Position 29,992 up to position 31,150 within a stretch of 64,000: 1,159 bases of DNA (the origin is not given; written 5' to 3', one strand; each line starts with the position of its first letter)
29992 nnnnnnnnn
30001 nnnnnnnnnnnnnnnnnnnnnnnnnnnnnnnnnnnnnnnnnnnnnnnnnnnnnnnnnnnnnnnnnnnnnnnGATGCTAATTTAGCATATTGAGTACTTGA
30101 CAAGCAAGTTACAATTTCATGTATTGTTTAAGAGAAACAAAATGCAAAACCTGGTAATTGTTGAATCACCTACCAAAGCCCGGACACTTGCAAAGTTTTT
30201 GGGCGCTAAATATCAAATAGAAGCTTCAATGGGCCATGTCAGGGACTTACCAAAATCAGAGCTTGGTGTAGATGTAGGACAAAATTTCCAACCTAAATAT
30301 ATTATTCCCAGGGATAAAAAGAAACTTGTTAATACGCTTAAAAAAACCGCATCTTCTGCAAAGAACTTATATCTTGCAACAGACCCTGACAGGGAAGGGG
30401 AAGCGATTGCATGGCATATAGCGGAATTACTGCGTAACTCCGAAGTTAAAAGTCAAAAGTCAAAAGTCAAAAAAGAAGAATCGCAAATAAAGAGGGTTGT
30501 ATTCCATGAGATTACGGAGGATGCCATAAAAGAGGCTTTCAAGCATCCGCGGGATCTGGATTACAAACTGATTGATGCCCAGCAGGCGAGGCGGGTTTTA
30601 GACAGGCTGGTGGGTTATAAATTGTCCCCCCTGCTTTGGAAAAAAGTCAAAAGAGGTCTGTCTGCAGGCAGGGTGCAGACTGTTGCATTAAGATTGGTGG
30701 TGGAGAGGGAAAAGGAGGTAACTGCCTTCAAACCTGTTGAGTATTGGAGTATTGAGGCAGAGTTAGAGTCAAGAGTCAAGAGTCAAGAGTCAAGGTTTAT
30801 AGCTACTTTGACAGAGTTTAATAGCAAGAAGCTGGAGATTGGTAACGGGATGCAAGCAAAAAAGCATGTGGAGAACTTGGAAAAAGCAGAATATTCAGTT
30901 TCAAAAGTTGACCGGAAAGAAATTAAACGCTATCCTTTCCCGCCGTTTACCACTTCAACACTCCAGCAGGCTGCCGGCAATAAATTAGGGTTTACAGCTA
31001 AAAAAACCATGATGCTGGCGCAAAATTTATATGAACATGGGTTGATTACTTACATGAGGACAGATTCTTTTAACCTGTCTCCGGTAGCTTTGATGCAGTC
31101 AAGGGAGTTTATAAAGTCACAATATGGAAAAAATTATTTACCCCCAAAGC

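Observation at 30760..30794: Identical (GAGTCAA)n heptamer microsatellite in frame in both topA and dnaX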

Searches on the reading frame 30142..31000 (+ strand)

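Call 77: search_solved_structures(query=window:30142-31000:+, max_evalue=1e-10, show_alignments=2)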
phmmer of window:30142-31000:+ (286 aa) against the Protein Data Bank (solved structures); distinct sequences matched with E-value up to 1e-10: 17.
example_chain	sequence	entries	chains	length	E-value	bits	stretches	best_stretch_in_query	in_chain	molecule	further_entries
6ozw_A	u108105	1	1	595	1.2e-83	284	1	2-284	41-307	DNA topoisomerase 1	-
1mw8_X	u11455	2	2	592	9.7e-69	235.1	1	39-284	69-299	DNA Topoisomerase I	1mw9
1cy0_A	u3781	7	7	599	1e-68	235.1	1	39-284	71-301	DNA TOPOISOMERASE I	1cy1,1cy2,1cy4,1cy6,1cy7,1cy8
1ecl_A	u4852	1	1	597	1e-68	235.1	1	39-284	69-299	ESCHERICHIA COLI TOPOISOMERASE I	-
6pcm_A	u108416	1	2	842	3.1e-68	233.5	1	2-285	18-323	DNA topoisomerase 1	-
4rul_A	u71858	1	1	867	3.6e-68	233.3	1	39-284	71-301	DNA topoisomerase 1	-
9gda_F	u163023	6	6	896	3.9e-68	233.2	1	39-284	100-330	DNA topoisomerase 1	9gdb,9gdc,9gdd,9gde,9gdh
3px7_A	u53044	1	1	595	4.9e-68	232.8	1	39-284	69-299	DNA topoisomerase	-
3pwt_A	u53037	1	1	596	5e-68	232.8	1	39-284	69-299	DNA topoisomerase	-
8tfg_A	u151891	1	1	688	2.4e-66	227.3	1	3-286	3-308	DNA topoisomerase 1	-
5d5h_A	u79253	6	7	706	2.7e-66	227.1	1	3-286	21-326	DNA topoisomerase 1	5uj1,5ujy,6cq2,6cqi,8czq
2gai_A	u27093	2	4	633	3.3e-56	194.1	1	3-285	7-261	DNA topoisomerase I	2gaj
1gl9_B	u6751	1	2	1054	5.2e-23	85.3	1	60-192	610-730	REVERSE GYRASE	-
1gku_B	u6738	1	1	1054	5.3e-23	85.3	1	60-192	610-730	REVERSE GYRASE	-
7fse_A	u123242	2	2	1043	1.4e-20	77.3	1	58-194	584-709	Reverse gyrase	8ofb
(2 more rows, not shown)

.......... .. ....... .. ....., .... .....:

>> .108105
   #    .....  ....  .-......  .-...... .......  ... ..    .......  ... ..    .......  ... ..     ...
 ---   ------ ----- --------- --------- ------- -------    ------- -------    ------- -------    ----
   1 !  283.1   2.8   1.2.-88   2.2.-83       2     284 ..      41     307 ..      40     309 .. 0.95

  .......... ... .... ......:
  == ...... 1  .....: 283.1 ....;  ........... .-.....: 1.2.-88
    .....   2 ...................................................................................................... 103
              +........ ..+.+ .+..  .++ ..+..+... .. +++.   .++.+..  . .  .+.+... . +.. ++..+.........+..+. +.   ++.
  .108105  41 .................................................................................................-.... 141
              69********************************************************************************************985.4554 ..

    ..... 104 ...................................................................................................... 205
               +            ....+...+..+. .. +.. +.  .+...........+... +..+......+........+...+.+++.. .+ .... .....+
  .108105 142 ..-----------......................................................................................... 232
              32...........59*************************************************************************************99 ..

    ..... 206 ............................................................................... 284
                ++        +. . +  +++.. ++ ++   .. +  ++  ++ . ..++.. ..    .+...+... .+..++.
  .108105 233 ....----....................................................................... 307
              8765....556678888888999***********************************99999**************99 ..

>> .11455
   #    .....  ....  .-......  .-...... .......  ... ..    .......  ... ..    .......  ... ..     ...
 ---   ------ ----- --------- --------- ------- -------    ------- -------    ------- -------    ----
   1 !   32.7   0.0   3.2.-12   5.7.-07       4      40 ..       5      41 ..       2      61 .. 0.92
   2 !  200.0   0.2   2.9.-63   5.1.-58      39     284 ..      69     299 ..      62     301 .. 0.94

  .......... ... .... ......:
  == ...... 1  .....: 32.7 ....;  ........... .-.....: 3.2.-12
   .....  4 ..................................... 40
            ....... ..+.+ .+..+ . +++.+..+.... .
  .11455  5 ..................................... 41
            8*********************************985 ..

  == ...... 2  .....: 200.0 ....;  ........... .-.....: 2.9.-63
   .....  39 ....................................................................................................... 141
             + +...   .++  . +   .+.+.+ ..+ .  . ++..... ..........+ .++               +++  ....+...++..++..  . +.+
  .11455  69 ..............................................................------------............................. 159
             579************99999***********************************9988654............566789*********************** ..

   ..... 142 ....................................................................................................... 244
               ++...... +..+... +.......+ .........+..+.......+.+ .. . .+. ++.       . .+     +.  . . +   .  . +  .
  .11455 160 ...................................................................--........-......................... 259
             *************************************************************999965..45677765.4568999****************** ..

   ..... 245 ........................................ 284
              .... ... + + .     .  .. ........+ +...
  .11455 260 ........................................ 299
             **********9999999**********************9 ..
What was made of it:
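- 30443..30473 (+): Site 1 array: AAGTTAA + 3 x AAGTCAA + AAA, translated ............. It lies in a Toprim-domain loop. It is an 11-12-residue insertion relative to the solved TopA structures 6ozw and 1mw8 (call 77).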
